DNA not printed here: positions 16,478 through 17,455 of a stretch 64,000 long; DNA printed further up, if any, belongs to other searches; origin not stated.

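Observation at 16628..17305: Stand-alone ADP-ribosyltransferase-fold protein similar to the KptA/Tpt1 catalytic domain, inside an islet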

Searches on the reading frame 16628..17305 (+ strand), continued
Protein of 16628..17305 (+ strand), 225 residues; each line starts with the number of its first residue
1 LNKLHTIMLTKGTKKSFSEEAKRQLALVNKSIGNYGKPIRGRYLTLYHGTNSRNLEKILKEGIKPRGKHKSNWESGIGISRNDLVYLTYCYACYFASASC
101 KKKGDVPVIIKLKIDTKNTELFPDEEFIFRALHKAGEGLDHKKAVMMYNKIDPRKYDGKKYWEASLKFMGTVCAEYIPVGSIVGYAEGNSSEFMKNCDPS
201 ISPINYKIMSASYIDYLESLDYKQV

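Call 32: find_encoding_contigs(protein=P0008, flank=6000, max_places=2)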
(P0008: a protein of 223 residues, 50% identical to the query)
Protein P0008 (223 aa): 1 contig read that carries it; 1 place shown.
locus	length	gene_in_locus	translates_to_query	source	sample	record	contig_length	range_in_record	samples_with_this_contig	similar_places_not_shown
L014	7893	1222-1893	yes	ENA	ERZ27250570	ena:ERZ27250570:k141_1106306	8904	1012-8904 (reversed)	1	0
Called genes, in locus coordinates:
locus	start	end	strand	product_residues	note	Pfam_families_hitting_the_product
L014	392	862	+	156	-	PF00186:DHFR_1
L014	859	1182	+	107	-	-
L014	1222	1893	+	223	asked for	-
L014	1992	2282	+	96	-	-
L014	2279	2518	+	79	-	-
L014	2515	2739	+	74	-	PF07963:N_methyl (weak)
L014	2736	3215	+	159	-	PF13392:HNH_3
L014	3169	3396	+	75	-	-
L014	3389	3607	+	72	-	-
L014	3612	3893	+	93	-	-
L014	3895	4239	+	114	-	-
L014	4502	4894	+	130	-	-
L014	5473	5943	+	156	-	PF14528:LAGLIDADG_3 (weak), PF00961:LAGLIDADG_1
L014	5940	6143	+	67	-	-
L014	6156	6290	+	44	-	-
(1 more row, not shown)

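Call 34: search_protein_representatives(alignment_id=A1)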
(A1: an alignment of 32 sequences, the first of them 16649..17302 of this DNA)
Query: 32 sequences, 191 profile positions. Proteins with E-value up to 0.001 (for the whole library): 2176; up to 1e-10: 1307; up to 1e-30: 228. The best 150 are listed.
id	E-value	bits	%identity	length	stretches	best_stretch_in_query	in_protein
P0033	3.9e-71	255.3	-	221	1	3-189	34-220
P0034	2.3e-61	223.4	-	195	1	3-188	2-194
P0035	2.5e-61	223.3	-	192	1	3-187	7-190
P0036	7.0e-58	212.1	-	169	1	3-188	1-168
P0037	2.1e-54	200.7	-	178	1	3-190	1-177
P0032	3.4e-51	190.3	-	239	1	2-189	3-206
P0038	9.1e-51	188.9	-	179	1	1-189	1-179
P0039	4.4e-48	180.2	-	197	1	3-189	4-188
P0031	1.3e-45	172.1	-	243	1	3-181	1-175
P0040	3.3e-43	164.2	-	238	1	2-188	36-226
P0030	5.9e-42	160.2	-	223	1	3-184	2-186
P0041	2.2e-40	155.0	-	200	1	3-189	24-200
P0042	2.7e-40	154.7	-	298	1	3-185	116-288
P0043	2.8e-40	154.7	-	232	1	3-181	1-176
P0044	3.9e-40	154.2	-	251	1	1-188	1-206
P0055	1.1e-37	146.2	-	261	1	3-182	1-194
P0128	5.9e-34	134.1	-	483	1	5-182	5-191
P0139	1.2e-33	133.1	-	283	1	5-184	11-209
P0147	1.7e-33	132.5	-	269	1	3-183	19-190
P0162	5.6e-33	130.9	-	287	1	3-179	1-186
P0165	8.4e-33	130.3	-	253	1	3-181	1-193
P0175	2.5e-32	128.8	-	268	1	3-184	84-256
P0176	2.5e-32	128.7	-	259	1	3-182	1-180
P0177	2.9e-32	128.6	-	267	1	3-182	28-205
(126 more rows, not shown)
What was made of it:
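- On Polyvalent-protein ART (ART-PolyVal / Tox-ART-HYD2): Of the 150 best representatives, all but a few are 180-290 aa single-domain proteins (call 34).
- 2,176 cluster representatives at E<=1e-3, and 1,307 at E<=1e-10 (call 34).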

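Call 36: search_protein_families(library=pfam, alignment_id=A2, max_evalue=0.01)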
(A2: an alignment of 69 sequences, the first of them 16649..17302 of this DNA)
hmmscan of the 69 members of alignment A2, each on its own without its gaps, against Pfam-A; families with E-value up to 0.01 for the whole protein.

A. member 1, window:16649-17302:+ (218 aa): 1 family
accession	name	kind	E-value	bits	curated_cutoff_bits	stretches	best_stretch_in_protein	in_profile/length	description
PF01885.22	PTS_2-RNA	-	0.0081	16.7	26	1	38-63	102-127/177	RNA 2'-phosphotransferase, Tpt1 / KptA family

B. families by the number of members that match (of 69 scanned): 5 families
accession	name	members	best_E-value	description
PF00644.27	PARP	9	0.00037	Poly(ADP-ribose) polymerase catalytic domain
PF01885.22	PTS_2-RNA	9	0.0012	RNA 2'-phosphotransferase, Tpt1 / KptA family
PF10263.15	SprT-like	1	0.00036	SprT-like family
PF22452.1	BF9343_1606-like_C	1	0.0014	BF9343_1606-like, C-terminal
PF05577.18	Peptidase_S28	1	0.0083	Serine carboxypeptidase S28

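Call 37: search_protein_families(library=phrogs, alignment_id=A2, max_evalue=0.001)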
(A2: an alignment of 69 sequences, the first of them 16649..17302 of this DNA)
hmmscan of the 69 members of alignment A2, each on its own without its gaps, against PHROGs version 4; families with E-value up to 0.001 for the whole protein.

A. member 1, window:16649-17302:+ (218 aa): 2 families
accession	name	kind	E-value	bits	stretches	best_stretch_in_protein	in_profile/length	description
phrog_11974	-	unknown function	5e-07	30.3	1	38-117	149-225/369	-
phrog_13493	-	unknown function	0.00021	22.2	1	38-165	13-122/208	-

B. families by the number of members that match (of 69 scanned): 6 families
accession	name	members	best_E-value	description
phrog_13493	-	61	1.2e-13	-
phrog_11974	-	26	7.7e-11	-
phrog_38345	-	5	1.2e-05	-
phrog_14664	-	3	5e-07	-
phrog_1233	-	1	0.00059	-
phrog_12191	-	1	0.0006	-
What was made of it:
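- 61 of 69 members match phrog_13493, a phage family of unknown function (call 37).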

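Call 39: search_dna_similar(query=window:16649-17302:+, collection=phages, mode=protein, max_evalue=0.001, max_rows=30)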
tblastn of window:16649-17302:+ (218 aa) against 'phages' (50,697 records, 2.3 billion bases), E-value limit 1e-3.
Records with a match: 1; places in all: 1; records where one place covers at least 80% of the query: 0.
Best place of each record, by identity: <60% 1.
By first word of the organism name: Vibrio 1.
By host as written in the record: - 1.
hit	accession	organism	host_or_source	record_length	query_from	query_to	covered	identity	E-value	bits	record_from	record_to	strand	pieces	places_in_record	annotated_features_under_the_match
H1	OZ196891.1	Vibrio phage 6E35-1b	Seawater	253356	38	161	57%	30.5%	7e-4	46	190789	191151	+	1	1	hypothetical protein (x2)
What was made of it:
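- Tried and rejected: Cultured-phage relatives by tblastn: only one weak hit, Vibrio phage 6E35-1b at 7e-4 (call 39).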

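Call 40: fold_search(model_id=the predicted structure, library=viral)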
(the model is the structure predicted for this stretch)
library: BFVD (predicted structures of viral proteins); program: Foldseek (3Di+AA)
matches with E <= 10: 151; with E <= 0.001: 16
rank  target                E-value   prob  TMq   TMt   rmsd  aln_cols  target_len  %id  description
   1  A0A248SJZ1            1.3e-08  1.00  0.46  0.29  12.4       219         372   18  (no name in the UniProt tables at hand)
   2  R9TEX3                1.5e-08  1.00  0.50  0.31  11.5       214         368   20  Uncharacterized protein [Vibrio phage nt-1]
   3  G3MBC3                2.0e-08  1.00  0.51  0.31   6.2       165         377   21  Gp53 [Bacillus phage G]
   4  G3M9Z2                1.3e-07  1.00  0.44  0.53  10.7       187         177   24  Gp251 [Bacillus phage G]
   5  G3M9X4                1.3e-07  1.00  0.47  0.46   9.9       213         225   21  Gp233 [Bacillus phage G]
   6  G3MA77                2.8e-07  1.00  0.41  0.55   5.2       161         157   22  Gp336 [Bacillus phage G]
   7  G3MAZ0                6.4e-06  1.00  0.42  0.42   6.6       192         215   17  Gp610 [Bacillus phage G]
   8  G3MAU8                1.8e-05  1.00  0.36  0.52   7.8       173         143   19  Gp568 [Bacillus phage G]
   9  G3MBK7                2.3e-05  1.00  0.41  0.33  11.1       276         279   13  Gp141 [Bacillus phage G]
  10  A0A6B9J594            3.0e-05  1.00  0.31  0.40  10.2       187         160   19  Uncharacterized protein [Vibrio phage vB_VchM_Kuja]
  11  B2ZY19                1.6e-04  1.00  0.32  0.30   9.3       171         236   14  Uncharacterized protein [Ralstonia phage phiRSL1]
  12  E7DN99                1.8e-04  1.00  0.28  0.55   8.2       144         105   20  (no name in the UniProt tables at hand)
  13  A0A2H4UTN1            2.3e-04  1.00  0.30  0.22   7.3       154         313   17  tRNA 2'-phosphotransferase/Ap4A hydrolase [Bodo saltans virus]
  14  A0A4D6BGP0            4.6e-04  1.00  0.34  0.46   7.1       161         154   16  (no name in the UniProt tables at hand)
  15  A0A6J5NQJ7            5.9e-04  1.00  0.33  0.61   7.3       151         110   15  Uncharacterized protein [uncultured Caudovirales phage]
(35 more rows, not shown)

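Call 48: find_related_loci(query=A1, collection=genome_contigs, flank=5000)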
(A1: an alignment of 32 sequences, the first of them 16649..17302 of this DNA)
Query A1 (218 aa) in genome_contigs; peptide patterns used: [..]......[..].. (x = any residue, [..] = any of these).
1 stretches matched a pattern, but none encodes a relative of the query by tblastn (E <= 1e-3).
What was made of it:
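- Tried and rejected: GTDB genome scan with a peptide pattern: nothing (call 48).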

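Call 49: find_related_loci(query=A1, collection=viral_contigs, flank=5000)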
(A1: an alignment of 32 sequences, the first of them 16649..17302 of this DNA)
Query A1 (218 aa) in viral_contigs; peptide patterns used: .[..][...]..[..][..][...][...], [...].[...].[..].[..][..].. (x = any residue, [..] = any of these).
83 stretches matched a pattern; 32 encode a relative of the query (tblastn E <= 1e-3); 32 distinct loci.
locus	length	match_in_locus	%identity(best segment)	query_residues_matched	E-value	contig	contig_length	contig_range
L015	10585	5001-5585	49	37-218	5e-52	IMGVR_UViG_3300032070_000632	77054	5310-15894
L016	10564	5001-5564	47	37-215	3e-47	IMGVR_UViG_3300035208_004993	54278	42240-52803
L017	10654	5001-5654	41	2-218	1e-43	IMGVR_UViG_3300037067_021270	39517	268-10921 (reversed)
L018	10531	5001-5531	39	34-208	5e-28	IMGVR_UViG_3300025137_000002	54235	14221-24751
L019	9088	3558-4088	39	34-208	5e-28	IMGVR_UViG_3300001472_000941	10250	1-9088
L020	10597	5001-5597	31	7-206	3e-25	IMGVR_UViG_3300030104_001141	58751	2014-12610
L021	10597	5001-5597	31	7-206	3e-25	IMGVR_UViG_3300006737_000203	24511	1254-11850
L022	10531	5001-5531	35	37-213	6e-25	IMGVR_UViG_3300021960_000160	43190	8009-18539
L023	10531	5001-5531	35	37-213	6e-25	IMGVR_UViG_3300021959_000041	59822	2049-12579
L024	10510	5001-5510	38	39-206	1e-22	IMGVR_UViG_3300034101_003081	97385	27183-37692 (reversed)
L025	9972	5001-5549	33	33-209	3e-20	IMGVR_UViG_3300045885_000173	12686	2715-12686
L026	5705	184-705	34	37-206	5e-20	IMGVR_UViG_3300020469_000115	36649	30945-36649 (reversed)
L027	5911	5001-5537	34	37-206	7e-20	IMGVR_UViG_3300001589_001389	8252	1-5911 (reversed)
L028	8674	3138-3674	34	37-206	9e-20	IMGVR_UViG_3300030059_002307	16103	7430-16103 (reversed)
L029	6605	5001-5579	32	37-206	1e-19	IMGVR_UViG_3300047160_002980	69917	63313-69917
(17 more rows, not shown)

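Call 53: search_protein_families(library=pfam, alignment_id=A3, max_evalue=0.0001)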
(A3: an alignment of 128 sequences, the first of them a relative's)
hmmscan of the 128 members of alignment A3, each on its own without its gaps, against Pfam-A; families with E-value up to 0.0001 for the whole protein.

A. member 1, L003:4256-4447:+ (64 aa): 0 families

B. families by the number of members that match (of 128 scanned): 48 families (the first 25 are shown)
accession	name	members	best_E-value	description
PF03796.21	DnaB_C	3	9.9e-14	DnaB-like helicase C terminal domain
PF13481.12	AAA_25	3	1.2e-10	AAA domain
PF13155.12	Toprim_2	3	1.9e-10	Toprim-like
PF13662.12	Toprim_4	3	7.6e-09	Toprim domain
PF01751.28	Toprim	3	1.3e-05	Toprim domain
PF04860.17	Phage_portal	2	7.5e-52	Phage portal protein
PF03237.21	Terminase_6N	2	8.6e-24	Terminase large subunit, T4likevirus-type, N-terminal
PF17289.8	Terminase_6C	2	1.2e-18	Terminase RNaseH-like domain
PF13730.12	HTH_36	2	3.7e-13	Helix-turn-helix domain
PF24746.1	DUF7694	2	4.2e-12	Domain of unknown function (DUF7694)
PF00186.24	DHFR_1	1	1.5e-45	Dihydrofolate reductase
PF23822.1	DUF7192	1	5e-39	Domain of unknown function (DUF7192)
PF13203.12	DUF2201_N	1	5.9e-39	Putative metallopeptidase domain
PF05065.19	Phage_capsid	1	1.5e-38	Phage capsid family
PF18818.7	MPTase-PolyVal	1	9.5e-31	Zincin-like metallopeptidase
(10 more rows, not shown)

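Call 58: search_solved_structures(query=A2, max_evalue=10, show_alignments=5)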
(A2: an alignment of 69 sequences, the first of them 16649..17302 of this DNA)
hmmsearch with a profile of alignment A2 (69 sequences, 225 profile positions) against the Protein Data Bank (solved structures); distinct sequences matched with E-value up to 10: 17.
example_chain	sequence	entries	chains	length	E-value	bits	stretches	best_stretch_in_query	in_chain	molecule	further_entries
8tfi_A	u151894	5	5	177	0.00078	22.5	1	4-28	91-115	Probable RNA 2'-phosphotransferase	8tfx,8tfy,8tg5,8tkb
9ld4_A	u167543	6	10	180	0.0008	22.4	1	5-28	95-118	Probable RNA 2'-phosphotransferase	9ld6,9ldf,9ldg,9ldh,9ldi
9ld3_A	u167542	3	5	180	0.00085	22.4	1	5-28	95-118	Probable RNA 2'-phosphotransferase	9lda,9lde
9ldc_A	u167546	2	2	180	0.00086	22.3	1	5-28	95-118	Probable RNA 2'-phosphotransferase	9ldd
8tfz_A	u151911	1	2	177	0.00093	22.2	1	4-28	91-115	Probable RNA 2'-phosphotransferase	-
8baq_A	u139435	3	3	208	0.0021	21.1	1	5-74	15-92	DarT ssDNA thymidine ADP-ribosyltransferase family protein | E. coli C7 DarT1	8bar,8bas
6ede_A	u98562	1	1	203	0.0031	20.5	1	5-28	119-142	Probable RNA 2'-phosphotransferase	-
6e3a_A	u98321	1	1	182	0.0031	20.5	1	5-28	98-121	Probable RNA 2'-phosphotransferase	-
7kw8_A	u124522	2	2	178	0.044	16.7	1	5-26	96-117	tRNA 2'-phosphotransferase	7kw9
1wfx_A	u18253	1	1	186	0.23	14.4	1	5-24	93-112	Probable RNA 2'-phosphotransferase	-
8tg3_A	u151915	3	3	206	0.23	14.4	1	5-24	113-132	Probable RNA 2'-phosphotransferase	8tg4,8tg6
1dtp_A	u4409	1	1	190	0.26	14.2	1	1-36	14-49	DIPHTHERIA TOXIN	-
2da4_A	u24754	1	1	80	0.46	13.4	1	102-138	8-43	Hypothetical protein DKFZp686K21156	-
4ae0_A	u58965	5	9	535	0.78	12.7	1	1-36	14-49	DIPHTHERIA TOXIN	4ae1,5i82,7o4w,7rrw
1ddt_A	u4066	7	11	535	0.81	12.6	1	1-36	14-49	DIPHTHERIA TOXIN | DIPHTHERIA TOXIN (DIMERIC)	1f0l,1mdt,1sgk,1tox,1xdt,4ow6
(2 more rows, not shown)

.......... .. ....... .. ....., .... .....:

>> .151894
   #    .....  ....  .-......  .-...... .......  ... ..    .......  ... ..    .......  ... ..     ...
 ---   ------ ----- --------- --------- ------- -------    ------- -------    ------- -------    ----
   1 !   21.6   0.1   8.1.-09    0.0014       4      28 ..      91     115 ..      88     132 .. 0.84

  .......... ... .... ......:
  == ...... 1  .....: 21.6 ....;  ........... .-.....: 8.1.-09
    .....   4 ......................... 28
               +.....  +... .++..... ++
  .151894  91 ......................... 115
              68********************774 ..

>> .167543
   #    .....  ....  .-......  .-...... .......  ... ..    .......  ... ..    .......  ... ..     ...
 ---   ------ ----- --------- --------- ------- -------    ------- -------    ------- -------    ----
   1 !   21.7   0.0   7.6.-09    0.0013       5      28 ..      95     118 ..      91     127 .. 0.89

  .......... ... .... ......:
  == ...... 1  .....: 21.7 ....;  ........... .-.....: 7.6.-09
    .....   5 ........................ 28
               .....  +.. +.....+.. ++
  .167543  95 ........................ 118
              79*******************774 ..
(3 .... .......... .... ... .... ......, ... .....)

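Call 59: search_protein_families(library=pfam, proteins=[P0042, P0128, P0139, P0162, P0175, P0177, P0147, P0055, P0176, P0165], max_evalue=0.01)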
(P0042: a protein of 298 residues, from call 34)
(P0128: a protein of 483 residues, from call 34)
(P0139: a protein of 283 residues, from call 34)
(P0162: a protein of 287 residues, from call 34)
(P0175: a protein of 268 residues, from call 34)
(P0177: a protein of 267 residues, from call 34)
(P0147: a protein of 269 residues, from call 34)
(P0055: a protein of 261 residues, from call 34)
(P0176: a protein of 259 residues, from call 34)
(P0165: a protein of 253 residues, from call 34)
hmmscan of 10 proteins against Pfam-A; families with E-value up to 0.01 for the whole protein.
P0042 (298 aa): 2 families
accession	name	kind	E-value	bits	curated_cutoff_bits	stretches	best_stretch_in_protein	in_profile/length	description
PF10263.15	SprT-like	-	0.00036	20.8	25.6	1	19-93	17-95/108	SprT-like family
PF01885.22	PTS_2-RNA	-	0.0054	17.2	26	1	111-141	95-126/177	RNA 2'-phosphotransferase, Tpt1 / KptA family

P0128 (483 aa): 0 families

P0139 (283 aa): 0 families

P0162 (287 aa): 0 families

P0175 (268 aa): 0 families

P0177 (267 aa): 0 families

P0147 (269 aa): 0 families

P0055 (261 aa): 0 families

P0176 (259 aa): 0 families

P0165 (253 aa): 0 families
